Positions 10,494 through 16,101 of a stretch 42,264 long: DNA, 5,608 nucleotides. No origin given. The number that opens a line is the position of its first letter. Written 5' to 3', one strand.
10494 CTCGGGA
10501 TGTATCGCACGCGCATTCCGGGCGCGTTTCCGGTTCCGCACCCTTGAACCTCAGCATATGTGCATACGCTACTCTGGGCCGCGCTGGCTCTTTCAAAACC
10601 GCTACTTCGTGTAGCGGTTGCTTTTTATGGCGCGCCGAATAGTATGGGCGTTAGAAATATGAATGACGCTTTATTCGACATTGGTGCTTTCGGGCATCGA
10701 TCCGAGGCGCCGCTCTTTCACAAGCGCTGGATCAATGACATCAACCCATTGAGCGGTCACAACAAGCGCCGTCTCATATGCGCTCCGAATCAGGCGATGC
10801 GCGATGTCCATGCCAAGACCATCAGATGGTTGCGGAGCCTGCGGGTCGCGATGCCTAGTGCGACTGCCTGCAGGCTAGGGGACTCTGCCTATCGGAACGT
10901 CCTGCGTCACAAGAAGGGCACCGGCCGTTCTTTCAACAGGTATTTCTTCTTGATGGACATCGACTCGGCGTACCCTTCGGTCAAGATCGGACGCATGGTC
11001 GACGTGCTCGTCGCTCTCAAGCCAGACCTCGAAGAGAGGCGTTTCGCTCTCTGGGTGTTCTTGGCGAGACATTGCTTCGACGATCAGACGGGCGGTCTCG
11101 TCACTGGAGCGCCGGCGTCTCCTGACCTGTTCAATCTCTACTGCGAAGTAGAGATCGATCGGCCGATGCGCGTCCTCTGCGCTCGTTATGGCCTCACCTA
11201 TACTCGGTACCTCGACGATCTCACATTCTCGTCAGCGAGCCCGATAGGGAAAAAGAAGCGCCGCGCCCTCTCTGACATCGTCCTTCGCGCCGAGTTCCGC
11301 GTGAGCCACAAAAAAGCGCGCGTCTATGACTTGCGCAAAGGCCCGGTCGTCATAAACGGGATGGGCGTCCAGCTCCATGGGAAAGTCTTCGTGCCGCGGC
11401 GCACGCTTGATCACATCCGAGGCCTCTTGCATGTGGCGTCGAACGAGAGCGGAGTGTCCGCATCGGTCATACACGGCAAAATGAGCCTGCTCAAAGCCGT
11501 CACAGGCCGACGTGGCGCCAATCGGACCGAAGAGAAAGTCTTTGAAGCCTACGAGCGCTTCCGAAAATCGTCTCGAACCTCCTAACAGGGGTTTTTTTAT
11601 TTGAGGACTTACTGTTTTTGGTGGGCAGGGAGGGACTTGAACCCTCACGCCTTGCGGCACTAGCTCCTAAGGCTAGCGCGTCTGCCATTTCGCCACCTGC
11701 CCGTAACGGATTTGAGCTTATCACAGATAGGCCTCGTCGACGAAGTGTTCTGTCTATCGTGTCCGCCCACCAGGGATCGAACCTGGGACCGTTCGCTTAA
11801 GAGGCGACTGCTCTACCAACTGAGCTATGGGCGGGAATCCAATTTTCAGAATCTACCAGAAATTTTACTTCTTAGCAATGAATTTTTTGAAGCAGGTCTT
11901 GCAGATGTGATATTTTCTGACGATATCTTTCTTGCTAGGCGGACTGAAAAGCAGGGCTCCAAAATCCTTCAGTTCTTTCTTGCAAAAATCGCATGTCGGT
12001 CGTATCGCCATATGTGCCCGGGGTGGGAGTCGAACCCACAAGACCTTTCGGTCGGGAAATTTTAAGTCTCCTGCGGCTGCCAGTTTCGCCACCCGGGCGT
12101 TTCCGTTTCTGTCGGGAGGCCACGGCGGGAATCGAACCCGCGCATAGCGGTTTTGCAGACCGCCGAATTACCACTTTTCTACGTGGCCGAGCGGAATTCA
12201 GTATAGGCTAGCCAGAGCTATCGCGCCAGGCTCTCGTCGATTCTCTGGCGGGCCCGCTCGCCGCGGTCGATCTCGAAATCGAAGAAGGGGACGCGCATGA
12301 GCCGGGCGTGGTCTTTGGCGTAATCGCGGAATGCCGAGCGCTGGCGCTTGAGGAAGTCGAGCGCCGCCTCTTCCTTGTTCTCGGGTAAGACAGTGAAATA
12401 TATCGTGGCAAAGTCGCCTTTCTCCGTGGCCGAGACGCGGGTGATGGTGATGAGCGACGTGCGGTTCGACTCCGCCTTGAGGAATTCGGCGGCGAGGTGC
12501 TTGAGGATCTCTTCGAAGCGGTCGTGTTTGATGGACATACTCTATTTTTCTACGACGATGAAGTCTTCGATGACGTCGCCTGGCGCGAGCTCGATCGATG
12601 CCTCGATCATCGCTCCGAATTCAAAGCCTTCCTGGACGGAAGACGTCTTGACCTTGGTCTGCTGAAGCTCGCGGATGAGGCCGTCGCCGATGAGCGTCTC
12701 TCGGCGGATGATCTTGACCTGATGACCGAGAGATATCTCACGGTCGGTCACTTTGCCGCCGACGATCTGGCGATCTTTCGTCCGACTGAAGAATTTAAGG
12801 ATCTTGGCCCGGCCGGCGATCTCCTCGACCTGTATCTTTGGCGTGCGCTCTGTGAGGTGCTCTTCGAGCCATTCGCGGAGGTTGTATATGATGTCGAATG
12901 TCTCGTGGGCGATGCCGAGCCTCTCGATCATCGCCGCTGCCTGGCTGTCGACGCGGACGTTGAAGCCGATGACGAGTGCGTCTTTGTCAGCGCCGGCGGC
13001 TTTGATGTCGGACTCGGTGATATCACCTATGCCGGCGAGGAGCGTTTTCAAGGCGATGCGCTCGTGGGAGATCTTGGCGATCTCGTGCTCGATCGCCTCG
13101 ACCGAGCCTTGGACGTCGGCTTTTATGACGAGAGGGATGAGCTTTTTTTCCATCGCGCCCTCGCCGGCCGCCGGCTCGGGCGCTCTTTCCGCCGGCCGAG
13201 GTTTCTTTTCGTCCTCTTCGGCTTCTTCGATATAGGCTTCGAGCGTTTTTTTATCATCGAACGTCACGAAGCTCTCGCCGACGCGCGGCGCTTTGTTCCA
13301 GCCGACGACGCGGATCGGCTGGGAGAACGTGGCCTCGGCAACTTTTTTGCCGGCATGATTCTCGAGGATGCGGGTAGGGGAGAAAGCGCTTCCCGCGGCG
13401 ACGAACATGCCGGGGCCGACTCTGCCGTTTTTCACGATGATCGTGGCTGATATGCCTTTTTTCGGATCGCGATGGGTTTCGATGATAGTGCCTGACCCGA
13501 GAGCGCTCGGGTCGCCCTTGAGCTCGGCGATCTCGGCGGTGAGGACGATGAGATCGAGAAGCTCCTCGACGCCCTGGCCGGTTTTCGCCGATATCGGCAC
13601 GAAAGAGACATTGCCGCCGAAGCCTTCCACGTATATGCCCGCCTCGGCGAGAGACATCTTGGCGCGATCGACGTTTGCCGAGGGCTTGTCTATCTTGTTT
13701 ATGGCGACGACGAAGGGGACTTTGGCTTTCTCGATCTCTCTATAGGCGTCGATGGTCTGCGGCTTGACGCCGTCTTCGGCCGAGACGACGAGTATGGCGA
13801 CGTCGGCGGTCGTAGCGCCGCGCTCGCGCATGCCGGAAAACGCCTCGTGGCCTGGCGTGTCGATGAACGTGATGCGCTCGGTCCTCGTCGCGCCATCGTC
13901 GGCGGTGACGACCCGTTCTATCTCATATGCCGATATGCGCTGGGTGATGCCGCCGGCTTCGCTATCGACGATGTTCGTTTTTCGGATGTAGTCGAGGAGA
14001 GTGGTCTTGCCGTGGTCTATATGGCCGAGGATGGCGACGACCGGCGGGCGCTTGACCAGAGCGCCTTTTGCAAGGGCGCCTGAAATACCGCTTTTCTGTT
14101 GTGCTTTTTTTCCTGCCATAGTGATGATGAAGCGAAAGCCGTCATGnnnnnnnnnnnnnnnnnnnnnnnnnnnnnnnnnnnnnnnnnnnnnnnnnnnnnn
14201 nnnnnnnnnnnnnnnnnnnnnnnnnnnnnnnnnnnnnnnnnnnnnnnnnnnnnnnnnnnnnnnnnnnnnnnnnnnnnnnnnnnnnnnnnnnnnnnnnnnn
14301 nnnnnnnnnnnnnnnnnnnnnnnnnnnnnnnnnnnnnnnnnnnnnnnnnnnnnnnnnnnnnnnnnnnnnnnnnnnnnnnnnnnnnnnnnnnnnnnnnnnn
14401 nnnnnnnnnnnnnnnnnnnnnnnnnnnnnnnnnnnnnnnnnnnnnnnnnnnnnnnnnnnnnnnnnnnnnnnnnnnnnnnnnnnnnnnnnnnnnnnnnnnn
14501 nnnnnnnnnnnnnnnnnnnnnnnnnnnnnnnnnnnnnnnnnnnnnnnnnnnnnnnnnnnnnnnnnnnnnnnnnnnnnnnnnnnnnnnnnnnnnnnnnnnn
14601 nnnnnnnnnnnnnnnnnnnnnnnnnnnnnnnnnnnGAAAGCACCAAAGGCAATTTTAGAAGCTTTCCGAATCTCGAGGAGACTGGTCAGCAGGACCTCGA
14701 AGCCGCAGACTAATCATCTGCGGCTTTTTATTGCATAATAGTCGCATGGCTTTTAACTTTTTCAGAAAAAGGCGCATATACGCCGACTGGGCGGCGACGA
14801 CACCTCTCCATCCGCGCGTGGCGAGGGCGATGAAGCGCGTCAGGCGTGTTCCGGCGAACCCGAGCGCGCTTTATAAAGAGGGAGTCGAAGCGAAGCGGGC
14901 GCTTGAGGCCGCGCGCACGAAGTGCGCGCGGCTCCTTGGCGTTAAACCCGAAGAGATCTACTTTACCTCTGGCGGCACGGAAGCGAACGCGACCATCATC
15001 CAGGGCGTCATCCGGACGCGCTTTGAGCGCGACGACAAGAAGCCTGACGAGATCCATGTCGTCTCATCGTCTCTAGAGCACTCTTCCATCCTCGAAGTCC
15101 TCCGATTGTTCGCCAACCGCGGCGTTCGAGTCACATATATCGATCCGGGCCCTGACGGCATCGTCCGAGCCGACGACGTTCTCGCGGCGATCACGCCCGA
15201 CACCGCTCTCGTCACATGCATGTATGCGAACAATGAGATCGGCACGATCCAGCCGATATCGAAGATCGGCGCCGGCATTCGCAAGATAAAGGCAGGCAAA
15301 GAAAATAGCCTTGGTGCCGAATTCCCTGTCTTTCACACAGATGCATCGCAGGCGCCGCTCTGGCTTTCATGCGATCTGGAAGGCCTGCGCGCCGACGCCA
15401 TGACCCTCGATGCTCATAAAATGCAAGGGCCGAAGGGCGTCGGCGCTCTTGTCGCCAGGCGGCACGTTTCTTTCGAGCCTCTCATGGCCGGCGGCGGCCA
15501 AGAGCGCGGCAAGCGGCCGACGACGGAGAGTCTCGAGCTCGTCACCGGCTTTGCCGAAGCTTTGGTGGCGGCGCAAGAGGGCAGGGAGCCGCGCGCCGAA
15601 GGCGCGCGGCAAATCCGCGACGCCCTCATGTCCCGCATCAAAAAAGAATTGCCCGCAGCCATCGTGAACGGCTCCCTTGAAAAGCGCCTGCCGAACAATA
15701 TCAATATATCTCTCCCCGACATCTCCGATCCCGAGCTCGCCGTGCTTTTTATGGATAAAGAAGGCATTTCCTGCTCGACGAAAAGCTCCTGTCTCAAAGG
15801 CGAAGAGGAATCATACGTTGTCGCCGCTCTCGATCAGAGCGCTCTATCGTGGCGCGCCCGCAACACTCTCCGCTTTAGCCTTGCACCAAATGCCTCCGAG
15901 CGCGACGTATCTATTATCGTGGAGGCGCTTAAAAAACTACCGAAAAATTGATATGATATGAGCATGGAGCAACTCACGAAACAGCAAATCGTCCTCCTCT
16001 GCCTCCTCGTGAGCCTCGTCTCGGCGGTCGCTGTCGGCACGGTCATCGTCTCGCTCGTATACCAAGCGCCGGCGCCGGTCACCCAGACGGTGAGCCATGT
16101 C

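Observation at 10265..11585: Stand-alone retron-type reverse transcriptase with an inverted-repeat-bracketed structured RNA and no co-oriented effector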

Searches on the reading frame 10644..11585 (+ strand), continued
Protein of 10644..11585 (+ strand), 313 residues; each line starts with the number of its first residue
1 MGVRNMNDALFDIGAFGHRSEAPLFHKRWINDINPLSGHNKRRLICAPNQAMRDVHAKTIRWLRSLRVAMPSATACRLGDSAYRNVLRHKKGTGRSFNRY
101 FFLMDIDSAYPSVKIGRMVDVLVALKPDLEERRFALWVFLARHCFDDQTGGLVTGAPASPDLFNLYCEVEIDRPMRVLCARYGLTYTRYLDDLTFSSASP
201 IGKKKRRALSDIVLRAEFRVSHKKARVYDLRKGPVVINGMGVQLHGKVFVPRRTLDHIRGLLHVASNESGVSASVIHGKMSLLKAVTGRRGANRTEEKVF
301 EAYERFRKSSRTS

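Call 95: search_protein_families(library=padloc, alignment_id=A1, max_evalue=0.00001)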
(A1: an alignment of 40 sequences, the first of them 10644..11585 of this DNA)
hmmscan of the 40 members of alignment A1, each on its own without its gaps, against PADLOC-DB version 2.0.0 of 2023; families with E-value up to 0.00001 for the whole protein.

A. member 1, window:10644-11585:+ (313 aa): 34 families (the best 25 are shown)
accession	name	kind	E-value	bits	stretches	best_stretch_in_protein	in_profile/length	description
PDLC02941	RT_II-A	-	1.9e-23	81.1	1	40-288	51-283/309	-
PDLC02952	RT_VI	-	4.3e-22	76.7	1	39-286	41-271/279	-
PDLC03740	RT_outgroup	-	1.1e-21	75.6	1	152-289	251-383/407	retron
PDLC02943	RT_III-A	-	2.4e-21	74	1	41-268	61-271/322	-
PDLC02949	RT_other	-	2.8e-21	74.3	1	154-289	316-446/481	-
PDLC02960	RT-Protease_XI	-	4.1e-21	73.5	1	40-274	44-272/506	single gene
PDLC02956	RT_XIII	-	4.8e-21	73.3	1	152-292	272-414/469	-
PDLC02959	RT-Protease_XI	-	5.2e-21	73.1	1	40-270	46-271/510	single gene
PDLC02962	RT-TIR_XII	-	1e-20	72.1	1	41-277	53-284/478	single gene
PDLC02961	RT-TIR_XII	-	5.4e-20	69.8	1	40-269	54-278/475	single gene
PDLC02939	RT_II-A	-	9.1e-20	69.3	1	40-284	39-279/304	-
PDLC02946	RT_III-A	-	4.4e-19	66.8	1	40-260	72-274/330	-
PDLC02955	RT_X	-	1.2e-18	65.5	1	38-273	33-249/272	-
PDLC02945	RT_III-A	-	9.3e-17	59.1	1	143-266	193-311/362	-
PDLC02938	RT_I-B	-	1.8e-16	58.2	1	72-276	71-259/332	-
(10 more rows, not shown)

B. families by the number of members that match (of 40 scanned): 62 families (the first 25 are shown)
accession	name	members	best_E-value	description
PDLC02952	RT_VI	40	1.5e-37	-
PDLC02943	RT_III-A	40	7.6e-35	-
PDLC02941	RT_II-A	40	2.3e-34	-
PDLC02946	RT_III-A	40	4.2e-33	-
PDLC02960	RT-Protease_XI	40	3.5e-32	single gene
PDLC02959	RT-Protease_XI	40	7e-32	single gene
PDLC02939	RT_II-A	40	9.6e-32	-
PDLC02942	RT_III-A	40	1.2e-31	-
PDLC02961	RT-TIR_XII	40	4.4e-31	single gene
PDLC02962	RT-TIR_XII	40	6.7e-31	single gene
PDLC02955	RT_X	40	1.3e-30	-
PDLC03739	RT_Ec107-like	40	1.6e-29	retron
PDLC02948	RT_IX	40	3.6e-28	-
PDLC02958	RT-DUF3800_VII-A1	40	4.7e-28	single gene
PDLC02957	RT-DUF3800_VII-A1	40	6e-28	single gene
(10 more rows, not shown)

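Call 105: list_cluster_members(proteins=[P0012, P0025, P0041, P0060, P0080, P0091, P0118, P0044, P0027, P0250])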
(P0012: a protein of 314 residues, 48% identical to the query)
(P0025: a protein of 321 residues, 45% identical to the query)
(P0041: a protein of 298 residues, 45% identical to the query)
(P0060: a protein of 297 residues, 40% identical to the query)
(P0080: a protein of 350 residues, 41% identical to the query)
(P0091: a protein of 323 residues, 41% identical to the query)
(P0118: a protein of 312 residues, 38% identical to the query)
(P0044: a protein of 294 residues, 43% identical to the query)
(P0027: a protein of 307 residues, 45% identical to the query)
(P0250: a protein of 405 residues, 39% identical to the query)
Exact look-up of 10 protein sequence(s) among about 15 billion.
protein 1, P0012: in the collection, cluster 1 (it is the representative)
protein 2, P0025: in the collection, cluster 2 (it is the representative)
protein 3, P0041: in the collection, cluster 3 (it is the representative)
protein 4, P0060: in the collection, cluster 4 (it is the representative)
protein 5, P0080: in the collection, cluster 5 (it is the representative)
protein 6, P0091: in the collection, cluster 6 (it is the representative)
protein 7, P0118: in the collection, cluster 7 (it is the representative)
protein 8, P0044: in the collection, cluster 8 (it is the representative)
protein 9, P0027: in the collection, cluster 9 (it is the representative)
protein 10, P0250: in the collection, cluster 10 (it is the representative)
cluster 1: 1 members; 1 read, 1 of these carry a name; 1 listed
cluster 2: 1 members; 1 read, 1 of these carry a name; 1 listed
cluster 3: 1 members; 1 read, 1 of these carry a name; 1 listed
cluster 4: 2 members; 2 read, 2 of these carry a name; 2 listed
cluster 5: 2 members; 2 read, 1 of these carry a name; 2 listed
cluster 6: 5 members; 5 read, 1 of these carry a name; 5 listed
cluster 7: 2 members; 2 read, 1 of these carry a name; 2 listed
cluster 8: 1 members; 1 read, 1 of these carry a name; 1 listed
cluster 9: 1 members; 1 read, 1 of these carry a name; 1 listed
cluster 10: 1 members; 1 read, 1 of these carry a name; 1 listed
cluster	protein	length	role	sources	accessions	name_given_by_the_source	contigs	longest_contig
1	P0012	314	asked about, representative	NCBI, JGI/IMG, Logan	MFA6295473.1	MAG: reverse transcriptase domain-containing protein [Candidatus Paceibacterota bacterium] | hypothetical protein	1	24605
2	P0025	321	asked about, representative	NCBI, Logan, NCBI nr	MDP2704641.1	MAG: reverse transcriptase domain-containing protein [bacterium] | reverse transcriptase domain-containing protein [bacterium]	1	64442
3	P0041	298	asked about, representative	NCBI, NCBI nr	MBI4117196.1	MAG: hypothetical protein HY451_00685 [Parcubacteria group bacterium] | hypothetical protein [Parcubacteria group bacterium]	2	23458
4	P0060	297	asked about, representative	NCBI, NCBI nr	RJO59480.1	hypothetical protein C4546_01880 [Candidatus Parcubacteria bacterium] | MAG: hypothetical protein C4546_01880 [Candidatus Parcubacteria bacterium]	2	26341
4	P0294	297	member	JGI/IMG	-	hypothetical protein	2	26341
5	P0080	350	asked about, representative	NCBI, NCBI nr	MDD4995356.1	MAG: reverse transcriptase family protein [Patescibacteria group bacterium] | reverse transcriptase family protein [Patescibacteria group bacterium]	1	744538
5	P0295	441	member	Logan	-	-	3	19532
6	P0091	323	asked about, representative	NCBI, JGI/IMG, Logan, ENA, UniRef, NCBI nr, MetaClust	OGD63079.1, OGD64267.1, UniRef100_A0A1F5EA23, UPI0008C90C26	hypothetical protein A3A71_03770 [Candidatus Berkelbacteria bacterium ... | Reverse transcriptase domain-containing protein n=1 Tax=Candidatus Berkelbacteria ... | MAG: hypothetical protein A3F39_01135 [Candidatus Berkelbacteria bacterium ...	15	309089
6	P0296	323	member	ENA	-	-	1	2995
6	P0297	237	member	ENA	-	-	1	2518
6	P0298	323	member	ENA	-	-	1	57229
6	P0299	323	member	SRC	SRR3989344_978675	-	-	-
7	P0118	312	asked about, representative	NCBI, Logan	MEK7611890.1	MAG: hypothetical protein AAB407_00925 [Patescibacteria group bacterium]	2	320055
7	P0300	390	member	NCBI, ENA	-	-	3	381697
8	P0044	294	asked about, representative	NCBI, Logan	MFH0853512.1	MAG: reverse transcriptase domain-containing protein [bacterium]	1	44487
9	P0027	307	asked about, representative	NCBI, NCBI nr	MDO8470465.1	MAG: reverse transcriptase domain-containing protein [bacterium] | reverse transcriptase domain-containing protein [bacterium]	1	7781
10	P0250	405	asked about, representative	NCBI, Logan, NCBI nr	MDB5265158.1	MAG: primase [Parcubacteria group bacterium] | primase [Parcubacteria group bacterium]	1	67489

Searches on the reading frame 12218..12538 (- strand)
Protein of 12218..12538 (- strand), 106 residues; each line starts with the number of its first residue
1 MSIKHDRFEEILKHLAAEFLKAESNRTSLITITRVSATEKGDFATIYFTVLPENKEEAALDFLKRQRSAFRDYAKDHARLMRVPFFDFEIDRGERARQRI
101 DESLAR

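Call 13: search_protein_families(library=pfam, proteins=[window:12218-12538:-], max_evalue=0.01)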
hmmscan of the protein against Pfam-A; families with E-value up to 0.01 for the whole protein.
window:12218-12538:- (106 aa): 1 family
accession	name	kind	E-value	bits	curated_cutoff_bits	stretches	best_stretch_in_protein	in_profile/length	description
PF02033.23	RBFA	-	9.9e-13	48.7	34.7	1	5-103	2-104/105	Ribosome-binding factor A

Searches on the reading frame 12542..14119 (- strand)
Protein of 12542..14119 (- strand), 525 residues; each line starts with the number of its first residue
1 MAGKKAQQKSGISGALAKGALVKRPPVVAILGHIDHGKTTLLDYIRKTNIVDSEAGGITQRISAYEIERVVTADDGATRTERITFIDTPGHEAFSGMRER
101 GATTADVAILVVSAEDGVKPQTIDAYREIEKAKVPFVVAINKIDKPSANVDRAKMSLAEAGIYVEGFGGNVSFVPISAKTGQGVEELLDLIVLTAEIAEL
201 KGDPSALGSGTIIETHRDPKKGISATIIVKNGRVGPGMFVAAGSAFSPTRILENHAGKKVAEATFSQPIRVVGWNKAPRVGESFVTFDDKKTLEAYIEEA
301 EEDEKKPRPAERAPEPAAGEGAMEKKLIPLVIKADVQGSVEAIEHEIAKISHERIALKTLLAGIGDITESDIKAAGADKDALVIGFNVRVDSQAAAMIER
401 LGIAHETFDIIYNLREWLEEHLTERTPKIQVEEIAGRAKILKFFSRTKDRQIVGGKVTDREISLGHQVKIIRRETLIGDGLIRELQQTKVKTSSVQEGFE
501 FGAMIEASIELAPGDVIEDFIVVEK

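Call 13: search_protein_families(library=pfam, proteins=[window:12542-14119:-], max_evalue=0.01)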
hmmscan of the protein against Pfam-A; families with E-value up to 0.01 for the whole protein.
window:12542-14119:- (525 aa): 9 families
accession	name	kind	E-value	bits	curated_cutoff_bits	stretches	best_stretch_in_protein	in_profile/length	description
PF00009.33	GTP_EFTU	-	1.2e-39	136.3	26.5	1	27-193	5-184/188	Elongation factor Tu GTP binding domain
PF11987.13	IF-2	-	1.1e-26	93.5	27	1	323-416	22-114/117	Translation-initiation factor 2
PF22042.2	EF-G_D2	-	2.4e-13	50.5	27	1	209-286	3-83/84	Elongation factor G domain 2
PF01926.29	MMR_HSR1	-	2.8e-09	37.5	21.9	1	28-142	2-113/113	50S ribosome-binding GTPase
PF00071.28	Ras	-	1.3e-06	28.5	21.6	1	29-192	3-157/162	Ras family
PF08477.19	Roc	-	5.7e-06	27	27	1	28-144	2-119/119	Ras of Complex, Roc, domain of DAPkinase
PF00350.29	Dynamin_N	-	0.00058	20.4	27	0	28-63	1-36/168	Dynamin family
PF03193.22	RsgA_GTPase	-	0.0022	18.3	30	0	102-213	20-123/174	RsgA GTPase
PF10662.15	PduV-EutP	-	0.0059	16.9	21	0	84-189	39-139/143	Ethanolamine utilisation - propanediol utilisation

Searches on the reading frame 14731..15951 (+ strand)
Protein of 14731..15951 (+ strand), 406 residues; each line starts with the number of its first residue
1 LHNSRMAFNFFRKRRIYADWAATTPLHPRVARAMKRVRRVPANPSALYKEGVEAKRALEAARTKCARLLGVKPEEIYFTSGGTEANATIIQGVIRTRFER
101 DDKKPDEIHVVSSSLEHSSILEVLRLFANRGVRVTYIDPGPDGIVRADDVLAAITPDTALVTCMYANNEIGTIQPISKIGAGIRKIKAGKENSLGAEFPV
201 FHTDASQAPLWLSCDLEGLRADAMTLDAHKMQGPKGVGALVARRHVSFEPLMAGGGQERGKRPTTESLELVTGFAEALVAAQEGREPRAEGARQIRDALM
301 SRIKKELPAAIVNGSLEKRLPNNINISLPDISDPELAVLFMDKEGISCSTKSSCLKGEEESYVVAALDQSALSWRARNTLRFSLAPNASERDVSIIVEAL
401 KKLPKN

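Call 74: search_protein_families(library=pfam, proteins=[window:14731-15951:+], max_evalue=0.001)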
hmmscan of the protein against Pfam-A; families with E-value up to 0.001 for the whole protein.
window:14731-15951:+ (406 aa): 1 family
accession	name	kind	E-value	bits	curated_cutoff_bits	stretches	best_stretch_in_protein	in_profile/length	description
PF00266.25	Aminotran_5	-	1.6e-48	166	21.5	1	16-394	1-369/371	Aminotransferase class-V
